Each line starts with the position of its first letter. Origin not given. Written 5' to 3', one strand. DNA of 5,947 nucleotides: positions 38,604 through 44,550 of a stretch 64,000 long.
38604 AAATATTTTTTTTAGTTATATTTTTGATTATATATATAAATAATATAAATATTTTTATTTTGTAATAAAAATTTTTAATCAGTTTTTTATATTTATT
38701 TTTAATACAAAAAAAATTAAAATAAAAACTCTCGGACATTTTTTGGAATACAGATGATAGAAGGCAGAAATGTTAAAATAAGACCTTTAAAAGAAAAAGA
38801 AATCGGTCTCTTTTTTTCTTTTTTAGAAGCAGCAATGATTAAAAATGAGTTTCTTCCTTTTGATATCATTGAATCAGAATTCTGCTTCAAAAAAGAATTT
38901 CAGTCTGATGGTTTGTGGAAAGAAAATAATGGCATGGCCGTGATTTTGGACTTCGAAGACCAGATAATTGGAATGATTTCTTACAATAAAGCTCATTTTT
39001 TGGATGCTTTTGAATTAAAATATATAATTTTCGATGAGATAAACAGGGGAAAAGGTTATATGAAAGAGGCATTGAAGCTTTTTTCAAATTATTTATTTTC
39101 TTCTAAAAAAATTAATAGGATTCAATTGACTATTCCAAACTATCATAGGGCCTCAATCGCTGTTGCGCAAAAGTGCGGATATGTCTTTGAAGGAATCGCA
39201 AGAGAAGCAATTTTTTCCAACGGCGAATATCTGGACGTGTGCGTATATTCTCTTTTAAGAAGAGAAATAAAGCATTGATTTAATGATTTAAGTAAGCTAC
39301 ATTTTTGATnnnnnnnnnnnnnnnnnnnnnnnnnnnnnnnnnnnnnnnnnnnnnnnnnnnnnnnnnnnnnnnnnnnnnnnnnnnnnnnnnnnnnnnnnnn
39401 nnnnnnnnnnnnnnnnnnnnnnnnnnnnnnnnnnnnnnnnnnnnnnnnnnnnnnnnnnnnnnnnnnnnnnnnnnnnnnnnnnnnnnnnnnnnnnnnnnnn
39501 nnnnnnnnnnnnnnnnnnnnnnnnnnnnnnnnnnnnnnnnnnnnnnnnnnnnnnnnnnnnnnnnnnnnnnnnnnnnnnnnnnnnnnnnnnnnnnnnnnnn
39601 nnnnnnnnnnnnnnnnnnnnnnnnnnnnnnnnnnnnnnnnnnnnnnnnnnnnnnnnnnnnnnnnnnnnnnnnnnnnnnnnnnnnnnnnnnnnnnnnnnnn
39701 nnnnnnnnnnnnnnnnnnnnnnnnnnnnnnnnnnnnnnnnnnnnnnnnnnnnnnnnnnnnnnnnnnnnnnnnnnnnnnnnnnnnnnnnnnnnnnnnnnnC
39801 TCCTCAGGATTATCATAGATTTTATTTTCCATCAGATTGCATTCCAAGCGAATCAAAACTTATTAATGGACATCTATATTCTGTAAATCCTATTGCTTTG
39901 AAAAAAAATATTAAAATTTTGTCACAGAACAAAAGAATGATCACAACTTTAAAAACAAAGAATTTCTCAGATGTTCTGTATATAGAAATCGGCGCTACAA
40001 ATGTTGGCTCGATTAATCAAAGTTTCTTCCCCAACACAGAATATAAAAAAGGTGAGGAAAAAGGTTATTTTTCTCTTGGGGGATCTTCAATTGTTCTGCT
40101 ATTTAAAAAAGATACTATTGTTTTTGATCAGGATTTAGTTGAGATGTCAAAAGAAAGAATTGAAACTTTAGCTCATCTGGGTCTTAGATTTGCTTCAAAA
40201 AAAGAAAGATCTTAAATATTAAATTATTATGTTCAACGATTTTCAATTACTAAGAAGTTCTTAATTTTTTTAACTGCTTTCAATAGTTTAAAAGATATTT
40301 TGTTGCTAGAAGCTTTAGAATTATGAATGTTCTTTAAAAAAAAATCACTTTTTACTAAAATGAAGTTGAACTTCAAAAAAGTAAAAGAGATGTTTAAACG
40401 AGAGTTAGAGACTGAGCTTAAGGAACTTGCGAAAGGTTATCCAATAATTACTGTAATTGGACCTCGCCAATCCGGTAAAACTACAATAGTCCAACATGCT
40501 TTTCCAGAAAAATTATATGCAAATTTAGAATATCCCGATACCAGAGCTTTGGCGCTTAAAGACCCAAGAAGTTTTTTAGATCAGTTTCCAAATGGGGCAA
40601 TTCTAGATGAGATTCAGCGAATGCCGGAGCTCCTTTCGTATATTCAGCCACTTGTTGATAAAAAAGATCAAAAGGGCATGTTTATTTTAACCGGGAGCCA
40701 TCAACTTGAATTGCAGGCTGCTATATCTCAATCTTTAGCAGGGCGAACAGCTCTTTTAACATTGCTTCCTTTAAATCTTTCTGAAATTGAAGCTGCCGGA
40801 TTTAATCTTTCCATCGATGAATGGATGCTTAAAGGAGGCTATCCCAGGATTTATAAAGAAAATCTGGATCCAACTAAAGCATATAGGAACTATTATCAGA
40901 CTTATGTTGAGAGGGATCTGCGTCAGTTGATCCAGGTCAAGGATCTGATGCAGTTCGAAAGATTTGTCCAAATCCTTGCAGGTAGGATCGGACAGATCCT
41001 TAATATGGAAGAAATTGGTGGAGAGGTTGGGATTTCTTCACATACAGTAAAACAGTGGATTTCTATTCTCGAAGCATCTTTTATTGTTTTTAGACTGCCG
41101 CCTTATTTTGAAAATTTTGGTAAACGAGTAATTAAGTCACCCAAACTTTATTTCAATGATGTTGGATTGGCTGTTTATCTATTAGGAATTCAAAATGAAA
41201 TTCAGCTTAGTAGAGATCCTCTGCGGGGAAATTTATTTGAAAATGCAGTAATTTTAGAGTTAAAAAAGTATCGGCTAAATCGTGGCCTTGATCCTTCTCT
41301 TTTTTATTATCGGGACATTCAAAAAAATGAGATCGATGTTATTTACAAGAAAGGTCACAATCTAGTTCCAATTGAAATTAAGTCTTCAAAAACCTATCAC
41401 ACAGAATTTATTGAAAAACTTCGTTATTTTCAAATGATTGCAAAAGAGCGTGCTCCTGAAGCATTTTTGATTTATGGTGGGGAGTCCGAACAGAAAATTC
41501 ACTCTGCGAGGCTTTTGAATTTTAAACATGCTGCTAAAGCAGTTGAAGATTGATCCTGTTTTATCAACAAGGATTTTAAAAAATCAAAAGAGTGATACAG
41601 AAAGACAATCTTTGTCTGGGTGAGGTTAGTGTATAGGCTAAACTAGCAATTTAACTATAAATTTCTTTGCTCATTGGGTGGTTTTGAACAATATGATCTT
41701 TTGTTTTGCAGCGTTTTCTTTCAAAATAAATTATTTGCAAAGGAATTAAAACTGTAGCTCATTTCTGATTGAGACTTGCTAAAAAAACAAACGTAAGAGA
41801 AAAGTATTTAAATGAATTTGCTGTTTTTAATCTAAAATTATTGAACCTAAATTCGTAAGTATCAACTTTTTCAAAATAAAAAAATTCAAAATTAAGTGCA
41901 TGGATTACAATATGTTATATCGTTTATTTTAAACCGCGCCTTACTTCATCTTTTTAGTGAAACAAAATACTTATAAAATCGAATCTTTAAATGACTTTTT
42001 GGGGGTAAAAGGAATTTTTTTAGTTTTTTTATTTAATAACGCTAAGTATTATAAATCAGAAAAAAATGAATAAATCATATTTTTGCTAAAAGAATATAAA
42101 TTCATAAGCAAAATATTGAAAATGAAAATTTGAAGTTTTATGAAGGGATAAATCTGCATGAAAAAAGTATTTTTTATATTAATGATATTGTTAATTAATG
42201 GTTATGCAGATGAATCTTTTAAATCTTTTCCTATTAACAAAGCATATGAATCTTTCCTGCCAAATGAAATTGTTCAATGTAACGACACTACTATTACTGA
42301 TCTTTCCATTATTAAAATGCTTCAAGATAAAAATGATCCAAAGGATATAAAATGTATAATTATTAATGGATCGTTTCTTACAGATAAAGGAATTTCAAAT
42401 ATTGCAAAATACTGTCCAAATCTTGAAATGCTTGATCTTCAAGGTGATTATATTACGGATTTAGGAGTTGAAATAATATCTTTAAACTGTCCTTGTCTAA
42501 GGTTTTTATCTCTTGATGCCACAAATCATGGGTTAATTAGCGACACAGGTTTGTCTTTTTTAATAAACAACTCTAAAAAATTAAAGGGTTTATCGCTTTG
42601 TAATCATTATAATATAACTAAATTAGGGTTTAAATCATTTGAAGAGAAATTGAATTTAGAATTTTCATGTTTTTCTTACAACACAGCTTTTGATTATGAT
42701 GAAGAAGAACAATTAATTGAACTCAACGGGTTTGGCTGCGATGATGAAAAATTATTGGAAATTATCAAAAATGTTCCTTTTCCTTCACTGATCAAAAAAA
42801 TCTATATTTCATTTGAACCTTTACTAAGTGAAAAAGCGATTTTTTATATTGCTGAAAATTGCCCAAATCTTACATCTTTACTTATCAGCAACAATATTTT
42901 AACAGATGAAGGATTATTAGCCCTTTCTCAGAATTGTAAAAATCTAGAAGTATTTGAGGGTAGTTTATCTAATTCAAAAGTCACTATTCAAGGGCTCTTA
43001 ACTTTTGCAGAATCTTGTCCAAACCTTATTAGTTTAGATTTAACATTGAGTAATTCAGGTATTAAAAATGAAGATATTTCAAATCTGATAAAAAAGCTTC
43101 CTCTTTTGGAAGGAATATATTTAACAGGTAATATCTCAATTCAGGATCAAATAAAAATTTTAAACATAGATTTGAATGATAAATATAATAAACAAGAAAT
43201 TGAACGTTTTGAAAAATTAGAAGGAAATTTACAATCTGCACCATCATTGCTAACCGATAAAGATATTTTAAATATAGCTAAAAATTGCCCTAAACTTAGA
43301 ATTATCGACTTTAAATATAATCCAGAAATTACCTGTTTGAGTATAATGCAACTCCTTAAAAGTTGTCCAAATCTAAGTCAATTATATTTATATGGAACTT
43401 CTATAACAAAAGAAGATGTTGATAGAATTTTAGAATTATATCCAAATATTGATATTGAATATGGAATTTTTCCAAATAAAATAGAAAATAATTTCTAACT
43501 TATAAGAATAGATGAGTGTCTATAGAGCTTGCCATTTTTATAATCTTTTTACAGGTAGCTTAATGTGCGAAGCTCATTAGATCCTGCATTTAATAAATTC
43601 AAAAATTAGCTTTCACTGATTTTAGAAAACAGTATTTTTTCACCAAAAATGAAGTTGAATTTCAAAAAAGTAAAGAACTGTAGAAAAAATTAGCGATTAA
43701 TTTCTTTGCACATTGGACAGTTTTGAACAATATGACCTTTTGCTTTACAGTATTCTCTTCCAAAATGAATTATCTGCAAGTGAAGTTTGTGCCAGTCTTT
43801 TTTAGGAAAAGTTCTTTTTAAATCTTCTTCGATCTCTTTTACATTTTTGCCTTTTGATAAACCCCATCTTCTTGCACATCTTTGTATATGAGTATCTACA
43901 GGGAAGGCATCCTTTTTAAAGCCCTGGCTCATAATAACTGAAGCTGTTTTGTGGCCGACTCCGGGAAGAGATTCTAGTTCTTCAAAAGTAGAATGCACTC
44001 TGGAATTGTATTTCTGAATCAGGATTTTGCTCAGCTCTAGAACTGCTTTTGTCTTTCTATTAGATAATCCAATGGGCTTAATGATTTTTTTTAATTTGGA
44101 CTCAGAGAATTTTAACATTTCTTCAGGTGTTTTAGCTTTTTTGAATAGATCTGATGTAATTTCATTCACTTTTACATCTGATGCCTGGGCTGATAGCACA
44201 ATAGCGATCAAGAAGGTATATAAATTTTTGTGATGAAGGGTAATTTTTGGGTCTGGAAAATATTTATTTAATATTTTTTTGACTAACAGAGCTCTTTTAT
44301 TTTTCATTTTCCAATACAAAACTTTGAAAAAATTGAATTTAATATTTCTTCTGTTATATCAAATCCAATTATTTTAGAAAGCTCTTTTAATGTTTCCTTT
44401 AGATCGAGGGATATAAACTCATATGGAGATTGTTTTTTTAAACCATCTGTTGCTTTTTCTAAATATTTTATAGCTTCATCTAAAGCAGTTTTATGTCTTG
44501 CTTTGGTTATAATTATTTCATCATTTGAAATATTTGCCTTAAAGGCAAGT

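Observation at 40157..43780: Tandem-duplication scar between psd and nth, with a different cargo gene in each arm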

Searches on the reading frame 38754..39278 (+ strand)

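Call 8: search_protein_families(library=pfam, proteins=[window:38754-39278:+])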
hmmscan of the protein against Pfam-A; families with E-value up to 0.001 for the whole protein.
window:38754-39278:+ (174 aa): 3 families
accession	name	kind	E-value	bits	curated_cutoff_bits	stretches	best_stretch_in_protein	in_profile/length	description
PF13302.13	Acetyltransf_3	-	3.7e-16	60.5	25.4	1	8-143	3-137/138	Acetyltransferase (GNAT) domain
PF13420.13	Acetyltransf_4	-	3.6e-11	43.8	24.3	1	65-162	55-153/155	Acetyltransferase (GNAT) domain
PF00583.31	Acetyltransf_1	-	1.3e-08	35.6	20.7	1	45-143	20-116/116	Acetyltransferase (GNAT) family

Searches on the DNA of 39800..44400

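Call 46: search_rna_families(source=window, start=39800, end=44400, threshold=evalue, max_evalue=1)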
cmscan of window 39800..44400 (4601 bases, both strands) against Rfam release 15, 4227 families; matches with E-value up to 1: 1.
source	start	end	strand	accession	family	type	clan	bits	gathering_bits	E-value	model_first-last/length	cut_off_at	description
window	41416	41487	+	RF03813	MIR8041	Gene; miRNA;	-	26.9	80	0.03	1-71/71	no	MIR8041 microRNA precursor family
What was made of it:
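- Tried and rejected: Rfam gave no relevant hit (call 46).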
